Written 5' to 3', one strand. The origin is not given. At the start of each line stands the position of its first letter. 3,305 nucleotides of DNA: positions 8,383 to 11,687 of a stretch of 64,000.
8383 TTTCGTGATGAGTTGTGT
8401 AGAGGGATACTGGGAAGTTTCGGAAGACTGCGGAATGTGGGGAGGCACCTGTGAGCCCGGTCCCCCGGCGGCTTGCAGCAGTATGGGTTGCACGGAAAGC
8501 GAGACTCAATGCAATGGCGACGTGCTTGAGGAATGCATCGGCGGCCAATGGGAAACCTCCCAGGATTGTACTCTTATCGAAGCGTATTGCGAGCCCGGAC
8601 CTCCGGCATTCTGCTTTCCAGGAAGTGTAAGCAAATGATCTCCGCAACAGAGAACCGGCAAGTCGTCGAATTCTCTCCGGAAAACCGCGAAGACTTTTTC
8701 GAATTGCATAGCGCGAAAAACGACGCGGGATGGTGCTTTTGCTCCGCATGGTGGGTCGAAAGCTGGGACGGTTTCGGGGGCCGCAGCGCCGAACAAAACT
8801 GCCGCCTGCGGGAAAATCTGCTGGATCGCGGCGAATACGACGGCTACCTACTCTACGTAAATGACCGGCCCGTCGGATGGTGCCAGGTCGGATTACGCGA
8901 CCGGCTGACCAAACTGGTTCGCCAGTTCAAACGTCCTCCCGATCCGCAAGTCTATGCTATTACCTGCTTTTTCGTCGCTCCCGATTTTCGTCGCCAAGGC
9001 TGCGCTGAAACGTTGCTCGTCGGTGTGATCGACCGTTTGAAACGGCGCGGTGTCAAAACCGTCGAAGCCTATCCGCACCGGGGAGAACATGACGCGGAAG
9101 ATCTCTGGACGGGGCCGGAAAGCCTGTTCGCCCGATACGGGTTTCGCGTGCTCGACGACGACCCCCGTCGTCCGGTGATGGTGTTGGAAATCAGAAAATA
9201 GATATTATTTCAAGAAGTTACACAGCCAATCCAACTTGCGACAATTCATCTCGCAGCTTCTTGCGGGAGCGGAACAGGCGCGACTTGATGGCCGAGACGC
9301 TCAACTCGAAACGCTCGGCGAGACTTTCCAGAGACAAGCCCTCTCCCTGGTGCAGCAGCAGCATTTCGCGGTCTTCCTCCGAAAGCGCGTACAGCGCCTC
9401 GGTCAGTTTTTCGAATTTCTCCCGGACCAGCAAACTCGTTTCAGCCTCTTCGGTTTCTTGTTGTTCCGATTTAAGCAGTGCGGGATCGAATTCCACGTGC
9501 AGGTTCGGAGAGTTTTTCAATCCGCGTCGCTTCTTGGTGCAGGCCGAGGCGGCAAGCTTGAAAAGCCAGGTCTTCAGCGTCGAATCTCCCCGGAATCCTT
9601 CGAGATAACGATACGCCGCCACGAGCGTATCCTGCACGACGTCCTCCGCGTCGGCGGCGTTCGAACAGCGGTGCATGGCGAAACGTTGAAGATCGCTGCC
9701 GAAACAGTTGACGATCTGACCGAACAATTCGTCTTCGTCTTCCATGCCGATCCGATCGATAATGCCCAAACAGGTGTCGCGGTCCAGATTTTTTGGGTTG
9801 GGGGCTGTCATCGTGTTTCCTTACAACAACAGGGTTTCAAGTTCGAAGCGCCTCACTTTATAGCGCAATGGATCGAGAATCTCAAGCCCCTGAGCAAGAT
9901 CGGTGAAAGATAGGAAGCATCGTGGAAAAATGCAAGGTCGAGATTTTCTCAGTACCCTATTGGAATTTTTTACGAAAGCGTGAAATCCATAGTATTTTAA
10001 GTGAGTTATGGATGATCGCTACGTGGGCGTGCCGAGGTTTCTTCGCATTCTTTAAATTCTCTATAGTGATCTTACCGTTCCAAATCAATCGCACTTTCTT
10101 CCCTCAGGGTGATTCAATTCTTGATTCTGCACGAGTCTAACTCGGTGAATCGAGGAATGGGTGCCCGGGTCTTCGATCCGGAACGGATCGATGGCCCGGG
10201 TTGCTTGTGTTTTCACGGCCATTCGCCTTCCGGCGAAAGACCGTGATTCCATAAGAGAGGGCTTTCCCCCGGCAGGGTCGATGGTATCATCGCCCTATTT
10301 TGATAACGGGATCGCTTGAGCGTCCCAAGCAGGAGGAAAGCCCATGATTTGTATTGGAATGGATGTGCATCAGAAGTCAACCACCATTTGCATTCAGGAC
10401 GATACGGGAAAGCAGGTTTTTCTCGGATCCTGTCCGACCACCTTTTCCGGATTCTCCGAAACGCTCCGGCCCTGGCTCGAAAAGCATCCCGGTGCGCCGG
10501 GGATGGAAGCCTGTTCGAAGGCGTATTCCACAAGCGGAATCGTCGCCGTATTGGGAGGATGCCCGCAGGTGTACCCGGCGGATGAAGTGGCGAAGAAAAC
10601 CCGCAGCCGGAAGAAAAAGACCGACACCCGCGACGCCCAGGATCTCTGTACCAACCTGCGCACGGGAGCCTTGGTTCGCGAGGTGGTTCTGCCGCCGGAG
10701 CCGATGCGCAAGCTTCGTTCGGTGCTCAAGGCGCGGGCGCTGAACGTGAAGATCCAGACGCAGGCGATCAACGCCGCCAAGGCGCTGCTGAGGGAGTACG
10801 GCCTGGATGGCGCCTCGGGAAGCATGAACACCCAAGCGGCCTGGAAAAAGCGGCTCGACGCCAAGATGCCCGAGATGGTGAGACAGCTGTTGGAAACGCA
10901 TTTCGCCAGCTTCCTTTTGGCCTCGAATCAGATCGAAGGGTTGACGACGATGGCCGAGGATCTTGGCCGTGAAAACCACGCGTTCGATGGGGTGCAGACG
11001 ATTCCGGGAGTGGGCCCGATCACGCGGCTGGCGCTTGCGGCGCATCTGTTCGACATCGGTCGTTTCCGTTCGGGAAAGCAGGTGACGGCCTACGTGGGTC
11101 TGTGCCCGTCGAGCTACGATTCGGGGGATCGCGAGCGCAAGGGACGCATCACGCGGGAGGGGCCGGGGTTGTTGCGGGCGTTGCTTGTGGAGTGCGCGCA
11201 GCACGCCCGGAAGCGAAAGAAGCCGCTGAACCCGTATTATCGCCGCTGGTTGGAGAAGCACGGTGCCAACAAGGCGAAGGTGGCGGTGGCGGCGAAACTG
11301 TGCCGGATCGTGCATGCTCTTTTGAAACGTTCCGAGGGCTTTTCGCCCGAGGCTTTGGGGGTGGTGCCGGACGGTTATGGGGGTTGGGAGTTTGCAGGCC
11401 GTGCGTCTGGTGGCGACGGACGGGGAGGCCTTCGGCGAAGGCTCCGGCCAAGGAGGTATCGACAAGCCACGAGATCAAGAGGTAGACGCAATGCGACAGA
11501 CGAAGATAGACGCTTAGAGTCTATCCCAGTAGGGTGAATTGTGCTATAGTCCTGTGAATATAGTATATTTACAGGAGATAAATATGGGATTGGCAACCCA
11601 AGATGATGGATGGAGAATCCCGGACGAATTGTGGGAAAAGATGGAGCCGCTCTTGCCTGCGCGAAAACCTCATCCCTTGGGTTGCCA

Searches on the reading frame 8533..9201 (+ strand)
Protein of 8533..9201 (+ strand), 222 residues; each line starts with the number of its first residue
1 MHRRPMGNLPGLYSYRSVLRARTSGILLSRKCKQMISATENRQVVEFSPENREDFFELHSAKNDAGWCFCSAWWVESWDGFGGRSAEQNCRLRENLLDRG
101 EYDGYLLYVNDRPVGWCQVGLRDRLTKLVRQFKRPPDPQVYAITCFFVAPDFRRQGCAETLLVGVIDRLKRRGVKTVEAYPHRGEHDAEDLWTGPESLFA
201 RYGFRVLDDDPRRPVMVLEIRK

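Call 86: search_protein_families(library=pfam, proteins=[window:8533-9201:+], max_evalue=0.001)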
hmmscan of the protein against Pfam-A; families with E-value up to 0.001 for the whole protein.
window:8533-9201:+ (222 aa): 3 families
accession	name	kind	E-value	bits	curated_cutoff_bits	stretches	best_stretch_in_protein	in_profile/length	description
PF00583.31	Acetyltransf_1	-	1.1e-09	39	20.7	1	89-189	23-108/116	Acetyltransferase (GNAT) family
PF13508.13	Acetyltransf_7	-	2.3e-05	25.1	27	1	105-205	6-83/84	Acetyltransferase (GNAT) domain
PF13673.13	Acetyltransf_10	-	2.7e-05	24.6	23.6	1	92-177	22-92/128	Acetyltransferase (GNAT) domain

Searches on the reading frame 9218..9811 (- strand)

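Call 86: search_protein_families(library=pfam, proteins=[window:9218-9811:-], max_evalue=0.001)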
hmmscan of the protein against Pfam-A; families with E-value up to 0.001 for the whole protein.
window:9218-9811:- (197 aa): 5 families
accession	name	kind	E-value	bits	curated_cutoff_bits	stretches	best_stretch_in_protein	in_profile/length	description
PF08281.18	Sigma70_r4_2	-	4.4e-13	49.1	25.7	1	134-186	2-54/54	Sigma-70, region 4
PF04542.20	Sigma70_r2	-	5.4e-12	45.8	24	1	34-97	2-67/71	Sigma-70 region 2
PF04545.22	Sigma70_r4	-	4e-09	36.3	24.1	1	139-187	1-49/50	Sigma-70, region 4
PF22029.2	PhyR_sigma2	-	9.4e-05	22.8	27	1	41-86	8-53/55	Sigma2 domain of PhyR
PF07638.17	Sigma70_ECF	-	0.00085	19.7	21.1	0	129-191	122-184/185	ECF sigma factor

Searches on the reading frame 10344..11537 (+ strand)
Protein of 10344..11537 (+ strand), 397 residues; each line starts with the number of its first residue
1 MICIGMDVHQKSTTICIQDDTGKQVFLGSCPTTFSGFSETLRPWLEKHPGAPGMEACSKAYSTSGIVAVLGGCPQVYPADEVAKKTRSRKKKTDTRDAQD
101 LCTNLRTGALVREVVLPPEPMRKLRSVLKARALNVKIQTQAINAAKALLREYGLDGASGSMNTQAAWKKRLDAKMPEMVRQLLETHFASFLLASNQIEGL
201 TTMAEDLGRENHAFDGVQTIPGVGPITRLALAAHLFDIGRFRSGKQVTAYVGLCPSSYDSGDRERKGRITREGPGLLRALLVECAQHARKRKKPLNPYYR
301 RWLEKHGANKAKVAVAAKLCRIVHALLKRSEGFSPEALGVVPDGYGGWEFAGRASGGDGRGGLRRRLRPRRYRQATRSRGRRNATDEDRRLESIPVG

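Call 86: search_protein_families(library=pfam, proteins=[window:10344-11537:+], max_evalue=0.001)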
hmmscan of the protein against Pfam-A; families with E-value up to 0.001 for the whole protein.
window:10344-11537:+ (397 aa): 2 families
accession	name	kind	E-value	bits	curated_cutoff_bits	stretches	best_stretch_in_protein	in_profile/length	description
PF02371.22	Transposase_20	-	2.7e-22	79.4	21.3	1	217-299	4-86/87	Transposase IS116/IS110/IS902 family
PF01548.23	DEDD_Tnp_IS110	-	3.7e-13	50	29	1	4-152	1-153/155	Transposase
